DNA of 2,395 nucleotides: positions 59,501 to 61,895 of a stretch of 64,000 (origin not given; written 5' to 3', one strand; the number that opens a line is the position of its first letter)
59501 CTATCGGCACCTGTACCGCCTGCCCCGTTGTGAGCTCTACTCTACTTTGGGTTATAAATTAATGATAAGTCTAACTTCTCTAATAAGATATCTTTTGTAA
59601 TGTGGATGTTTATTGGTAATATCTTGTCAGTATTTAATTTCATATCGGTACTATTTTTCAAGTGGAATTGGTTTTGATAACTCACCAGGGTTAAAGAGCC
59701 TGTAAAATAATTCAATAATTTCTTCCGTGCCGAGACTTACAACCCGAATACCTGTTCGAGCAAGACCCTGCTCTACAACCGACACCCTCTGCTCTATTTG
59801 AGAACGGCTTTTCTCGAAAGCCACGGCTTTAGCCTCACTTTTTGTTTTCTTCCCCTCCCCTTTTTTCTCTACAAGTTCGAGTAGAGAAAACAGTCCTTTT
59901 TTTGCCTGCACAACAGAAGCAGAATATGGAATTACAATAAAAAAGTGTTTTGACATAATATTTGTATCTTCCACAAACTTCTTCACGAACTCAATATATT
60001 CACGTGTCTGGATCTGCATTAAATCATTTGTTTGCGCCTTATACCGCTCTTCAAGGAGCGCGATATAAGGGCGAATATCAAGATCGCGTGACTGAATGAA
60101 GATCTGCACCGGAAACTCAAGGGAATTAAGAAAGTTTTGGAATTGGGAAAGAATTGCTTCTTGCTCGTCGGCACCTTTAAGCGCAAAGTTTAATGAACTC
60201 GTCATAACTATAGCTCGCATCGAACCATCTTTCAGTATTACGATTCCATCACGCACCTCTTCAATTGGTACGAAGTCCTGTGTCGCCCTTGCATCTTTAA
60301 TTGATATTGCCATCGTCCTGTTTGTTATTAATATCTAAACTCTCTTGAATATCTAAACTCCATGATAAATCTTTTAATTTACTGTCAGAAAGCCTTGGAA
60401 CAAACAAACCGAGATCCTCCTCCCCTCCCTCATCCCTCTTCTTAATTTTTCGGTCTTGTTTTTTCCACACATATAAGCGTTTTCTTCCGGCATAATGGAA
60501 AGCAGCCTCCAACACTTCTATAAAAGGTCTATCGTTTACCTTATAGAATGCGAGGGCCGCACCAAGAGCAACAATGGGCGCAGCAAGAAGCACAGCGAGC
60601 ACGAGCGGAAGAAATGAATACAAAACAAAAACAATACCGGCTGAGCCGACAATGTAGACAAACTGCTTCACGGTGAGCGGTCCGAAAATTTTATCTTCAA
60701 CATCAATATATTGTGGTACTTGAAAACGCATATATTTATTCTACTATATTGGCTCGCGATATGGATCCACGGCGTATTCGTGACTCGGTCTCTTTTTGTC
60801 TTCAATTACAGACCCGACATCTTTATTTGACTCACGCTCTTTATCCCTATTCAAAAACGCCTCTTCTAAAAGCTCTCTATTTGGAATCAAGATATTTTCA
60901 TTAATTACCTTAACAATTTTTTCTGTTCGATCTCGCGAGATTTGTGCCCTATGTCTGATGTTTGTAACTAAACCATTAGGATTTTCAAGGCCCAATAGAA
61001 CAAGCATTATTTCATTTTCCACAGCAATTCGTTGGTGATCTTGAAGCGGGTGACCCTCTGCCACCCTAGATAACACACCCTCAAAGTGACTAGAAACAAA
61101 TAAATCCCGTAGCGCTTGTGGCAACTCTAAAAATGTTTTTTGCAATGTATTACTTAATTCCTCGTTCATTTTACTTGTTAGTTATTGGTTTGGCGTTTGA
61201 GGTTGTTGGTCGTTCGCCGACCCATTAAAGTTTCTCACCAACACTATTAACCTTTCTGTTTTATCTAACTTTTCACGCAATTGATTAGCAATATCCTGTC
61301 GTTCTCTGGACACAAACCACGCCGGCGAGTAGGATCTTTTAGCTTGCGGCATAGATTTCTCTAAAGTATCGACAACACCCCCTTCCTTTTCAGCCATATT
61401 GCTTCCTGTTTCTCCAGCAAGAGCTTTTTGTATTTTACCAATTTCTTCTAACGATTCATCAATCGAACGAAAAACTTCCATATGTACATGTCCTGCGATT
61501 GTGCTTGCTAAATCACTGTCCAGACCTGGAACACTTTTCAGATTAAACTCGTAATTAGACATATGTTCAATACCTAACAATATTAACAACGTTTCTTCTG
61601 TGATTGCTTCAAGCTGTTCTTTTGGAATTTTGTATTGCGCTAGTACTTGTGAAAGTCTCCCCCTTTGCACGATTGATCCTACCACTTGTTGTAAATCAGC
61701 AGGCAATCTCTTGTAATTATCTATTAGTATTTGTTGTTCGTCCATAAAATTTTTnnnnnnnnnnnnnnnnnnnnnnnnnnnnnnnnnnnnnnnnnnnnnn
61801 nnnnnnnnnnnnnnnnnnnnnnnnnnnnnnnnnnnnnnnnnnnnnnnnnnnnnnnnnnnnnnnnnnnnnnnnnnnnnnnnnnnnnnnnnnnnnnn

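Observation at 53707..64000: Ten-gene minus-strand type IV secretion-like cluster lacking relaxase and coupling protein: candidate novel secretion/uptake apparatus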

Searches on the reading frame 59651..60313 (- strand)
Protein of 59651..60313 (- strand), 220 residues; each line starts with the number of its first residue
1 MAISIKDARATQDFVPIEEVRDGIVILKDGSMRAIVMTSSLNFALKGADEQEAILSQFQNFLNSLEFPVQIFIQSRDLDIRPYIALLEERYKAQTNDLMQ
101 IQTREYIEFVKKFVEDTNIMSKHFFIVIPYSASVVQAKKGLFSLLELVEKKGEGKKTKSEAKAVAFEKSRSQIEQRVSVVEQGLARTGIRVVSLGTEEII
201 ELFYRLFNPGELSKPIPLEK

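Call 3: search_protein_families(library=pfam, proteins=[window:59651-60313:-], max_evalue=0.1)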
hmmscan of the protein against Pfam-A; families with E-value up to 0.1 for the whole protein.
window:59651-60313:- (220 aa): 2 families
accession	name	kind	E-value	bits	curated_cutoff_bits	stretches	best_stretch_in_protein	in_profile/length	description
PF11130.14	TraC_F_IV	-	0.0071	15.9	28.1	1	26-210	18-173/375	TraC protein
PF02100.23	ODC_AZ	-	0.011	16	24.2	1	111-194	17-91/114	Ornithine decarboxylase antizyme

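Call 30: search_solved_structures(query=A1, max_evalue=1, show_alignments=1)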
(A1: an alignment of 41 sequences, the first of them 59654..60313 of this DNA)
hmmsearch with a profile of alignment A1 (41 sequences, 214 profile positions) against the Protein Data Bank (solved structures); distinct sequences matched with E-value up to 1: 0.

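Call 48: search_protein_families(library=ncbifam, proteins=[window:59651-60313:-], max_evalue=0.1)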
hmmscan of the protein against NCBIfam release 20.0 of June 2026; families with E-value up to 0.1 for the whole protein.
window:59651-60313:- (220 aa): 6 families
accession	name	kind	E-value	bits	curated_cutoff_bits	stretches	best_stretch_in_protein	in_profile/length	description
NF045975.1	VirB4_plasma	equivalog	5.1e-11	41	590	1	8-134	101-238/894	Mbov_0397 family ICE element conjugal transfer ATPase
NF041427.1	TrsD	subfamily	9.2e-07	28.9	200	1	7-128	11-142/201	TrsD/TraD family conjugative transfer protein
NF045971.1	conju_CD1110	equivalog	3.4e-06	25.6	325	1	12-144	2-136/752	VirB4-like conjugal transfer ATPase, CD1110 family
NF053814.1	teico_TcaR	equivalog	0.016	15.3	170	0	99-180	1-98/151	MarR family transcriptional regulator TcaR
NF010427.0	PRK13853.1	equivalog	0.019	12.8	957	1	4-64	5-66/789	type IV secretion system protein VirB4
NF006251.0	PRK08392.1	equivalog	0.056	12.9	212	1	102-173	102-172/216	hypothetical protein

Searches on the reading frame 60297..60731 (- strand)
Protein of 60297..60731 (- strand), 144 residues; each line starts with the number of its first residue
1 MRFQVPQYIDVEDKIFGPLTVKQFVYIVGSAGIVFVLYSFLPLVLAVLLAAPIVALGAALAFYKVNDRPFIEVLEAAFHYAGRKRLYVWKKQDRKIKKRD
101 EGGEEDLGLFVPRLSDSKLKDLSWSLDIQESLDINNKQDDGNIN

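Call 3: search_protein_families(library=pfam, proteins=[window:60297-60731:-], max_evalue=0.1)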
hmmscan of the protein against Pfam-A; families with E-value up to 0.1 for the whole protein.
window:60297-60731:- (144 aa): 2 families
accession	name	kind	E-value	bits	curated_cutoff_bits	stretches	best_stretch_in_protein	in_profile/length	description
PF12666.12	PrgI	-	3e-11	44.1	27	1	5-81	2-82/91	PrgI family protein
PF12648.12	TcpE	-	0.062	14.2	29.9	1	18-86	23-93/100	TcpE family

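Call 48: search_protein_families(library=ncbifam, proteins=[window:60297-60731:-], max_evalue=0.1)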
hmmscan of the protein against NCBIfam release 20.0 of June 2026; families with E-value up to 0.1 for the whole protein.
window:60297-60731:- (144 aa): 4 families
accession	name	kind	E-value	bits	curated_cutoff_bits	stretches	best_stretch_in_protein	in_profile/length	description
NF042935.1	SCO6880_fam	subfamily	1.7e-05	24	60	1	14-86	12-83/477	SCO6880 family protein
TIGR03923.1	T7SS_EccE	equivalog_domain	0.011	14.7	108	1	34-85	13-67/344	type VII secretion protein EccE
NF002082.0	PRK00913.3-4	equivalog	0.051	12.4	552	1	45-98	380-435/504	leucyl aminopeptidase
NF040788.1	S-lay_SlaB_Mtsph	equivalog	0.091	11.6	700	0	38-61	3-26/416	S-layer protein SlaB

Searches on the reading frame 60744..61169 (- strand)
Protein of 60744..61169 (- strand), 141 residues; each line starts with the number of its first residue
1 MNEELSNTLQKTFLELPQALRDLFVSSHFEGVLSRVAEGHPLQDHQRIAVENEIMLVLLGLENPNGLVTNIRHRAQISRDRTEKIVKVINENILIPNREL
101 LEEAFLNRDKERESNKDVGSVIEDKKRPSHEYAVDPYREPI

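Call 3: search_protein_families(library=pfam, proteins=[window:60744-61169:-], max_evalue=0.1)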
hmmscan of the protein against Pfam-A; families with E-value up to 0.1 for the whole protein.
window:60744-61169:- (141 aa): 0 families

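Call 48: search_protein_families(library=ncbifam, proteins=[window:60744-61169:-], max_evalue=0.1)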
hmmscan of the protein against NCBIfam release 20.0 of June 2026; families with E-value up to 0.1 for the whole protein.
window:60744-61169:- (141 aa): 0 families

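Call 67: search_solved_structures(query=A8, max_evalue=1)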
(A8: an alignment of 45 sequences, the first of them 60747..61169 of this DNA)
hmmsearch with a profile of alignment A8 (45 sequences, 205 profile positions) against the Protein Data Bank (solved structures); distinct sequences matched with E-value up to 1: 1.
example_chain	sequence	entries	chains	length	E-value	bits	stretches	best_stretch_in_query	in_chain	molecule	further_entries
2x5q_A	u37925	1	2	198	0.063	16.9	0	67-108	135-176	SSO1986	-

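Call 87: search_protein_representatives(protein=window:60747-61169:-)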
Query: 141 residues. Proteins with E-value up to 0.001 (for the whole library): 756; up to 1e-10: 25; up to 1e-30: 2. The best 150 are listed.
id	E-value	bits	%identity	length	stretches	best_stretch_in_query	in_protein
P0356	6.8e-51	188.3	68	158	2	1-121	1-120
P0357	2.6e-35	137.9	50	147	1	2-139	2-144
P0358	3.5e-26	108.4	74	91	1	58-141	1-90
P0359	6.9e-23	97.7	45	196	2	1-112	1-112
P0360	1.9e-19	86.6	46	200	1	8-109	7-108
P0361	1.6e-16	77.2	35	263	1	1-141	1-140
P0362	4.9e-16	75.6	36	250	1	1-131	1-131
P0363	9.4e-16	74.7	41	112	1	1-104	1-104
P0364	1.1e-15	74.4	36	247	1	7-140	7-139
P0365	1.3e-13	67.8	40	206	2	4-121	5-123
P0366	2.5e-13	66.8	35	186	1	1-118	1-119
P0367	2.6e-13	66.8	35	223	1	1-120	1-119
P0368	3.0e-13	66.5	34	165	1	5-125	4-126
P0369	3.2e-13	66.5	32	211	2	1-112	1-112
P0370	7.7e-13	65.2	26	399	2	1-115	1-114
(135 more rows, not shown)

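Call 90: search_protein_families(library=pfam, alignment_id=A10, max_evalue=0.001)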
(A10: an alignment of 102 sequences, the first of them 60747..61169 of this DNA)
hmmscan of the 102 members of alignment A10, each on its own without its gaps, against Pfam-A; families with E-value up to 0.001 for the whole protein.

A. member 1, window:60747-61169:- (141 aa): 0 families

B. families by the number of members that match (of 102 scanned): 1 family
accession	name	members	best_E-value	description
PF04855.17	SNF5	2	3.4e-06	SNF5 / SMARCB1 / INI1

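Call 91: search_solved_structures(query=A10, max_evalue=1)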
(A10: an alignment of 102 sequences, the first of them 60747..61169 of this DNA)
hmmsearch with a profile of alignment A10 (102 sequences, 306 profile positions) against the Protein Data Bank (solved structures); distinct sequences matched with E-value up to 1: 1.
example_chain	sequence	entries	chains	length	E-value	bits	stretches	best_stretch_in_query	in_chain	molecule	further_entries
36hb_C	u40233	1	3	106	0.31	14.2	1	8-31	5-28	CAM1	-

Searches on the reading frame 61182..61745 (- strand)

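Call 3: search_protein_families(library=pfam, proteins=[window:61182-61745:-], max_evalue=0.1)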
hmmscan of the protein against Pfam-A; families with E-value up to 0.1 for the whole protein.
window:61182-61745:- (187 aa): 0 families

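Call 48: search_protein_families(library=ncbifam, proteins=[window:61182-61745:-], max_evalue=0.1)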
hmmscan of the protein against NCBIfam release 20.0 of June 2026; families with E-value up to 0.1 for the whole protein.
window:61182-61745:- (187 aa): 1 family
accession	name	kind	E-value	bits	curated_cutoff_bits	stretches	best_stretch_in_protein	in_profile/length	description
TIGR04383.1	acidic_w_LPXTA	equivalog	0.065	12.5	50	0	8-67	56-108/320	processed acidic surface protein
